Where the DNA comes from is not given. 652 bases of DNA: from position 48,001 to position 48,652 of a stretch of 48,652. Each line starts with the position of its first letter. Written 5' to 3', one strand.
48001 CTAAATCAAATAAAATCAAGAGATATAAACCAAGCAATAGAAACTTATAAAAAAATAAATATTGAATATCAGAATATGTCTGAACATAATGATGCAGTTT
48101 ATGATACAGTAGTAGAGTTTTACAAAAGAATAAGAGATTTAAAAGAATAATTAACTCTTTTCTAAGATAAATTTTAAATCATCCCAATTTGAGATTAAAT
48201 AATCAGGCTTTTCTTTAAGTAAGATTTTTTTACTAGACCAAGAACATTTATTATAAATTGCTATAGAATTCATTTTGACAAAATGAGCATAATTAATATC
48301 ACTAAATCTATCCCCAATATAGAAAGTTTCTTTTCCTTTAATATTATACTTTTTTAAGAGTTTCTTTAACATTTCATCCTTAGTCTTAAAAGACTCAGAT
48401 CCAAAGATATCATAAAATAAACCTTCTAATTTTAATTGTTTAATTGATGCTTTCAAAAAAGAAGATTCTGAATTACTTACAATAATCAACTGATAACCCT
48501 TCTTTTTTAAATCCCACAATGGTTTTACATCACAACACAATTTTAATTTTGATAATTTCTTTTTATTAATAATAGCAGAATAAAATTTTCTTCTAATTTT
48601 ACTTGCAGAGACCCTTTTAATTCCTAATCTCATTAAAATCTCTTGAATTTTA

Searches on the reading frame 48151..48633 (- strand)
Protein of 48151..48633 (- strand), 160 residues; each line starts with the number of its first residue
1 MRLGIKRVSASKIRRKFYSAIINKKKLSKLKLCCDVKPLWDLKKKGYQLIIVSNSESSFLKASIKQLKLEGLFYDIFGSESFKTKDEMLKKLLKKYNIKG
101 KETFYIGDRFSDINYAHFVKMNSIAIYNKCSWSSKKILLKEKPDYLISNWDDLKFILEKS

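Call 45: search_protein_families(library=pfam, proteins=[window:48151-48633:-], max_evalue=0.001)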
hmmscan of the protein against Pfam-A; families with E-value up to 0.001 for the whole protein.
window:48151-48633:- (160 aa): 4 families
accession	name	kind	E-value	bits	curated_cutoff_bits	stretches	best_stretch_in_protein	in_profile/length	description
PF13419.12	HAD_2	-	6.9e-17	62.6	23.8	1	14-126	61-178/178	Haloacid dehalogenase-like hydrolase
PF00702.32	Hydrolase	-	2.9e-09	38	26.4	1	42-113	110-184/191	haloacid dehalogenase-like hydrolase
PF13242.12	Hydrolase_like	-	0.00018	21.8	22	1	85-128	6-50/75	HAD-hyrolase-like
PF03767.20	Acid_phosphat_B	-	0.00047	20.2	27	1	17-115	109-211/230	HAD superfamily, subfamily IIIB (Acid phosphatase)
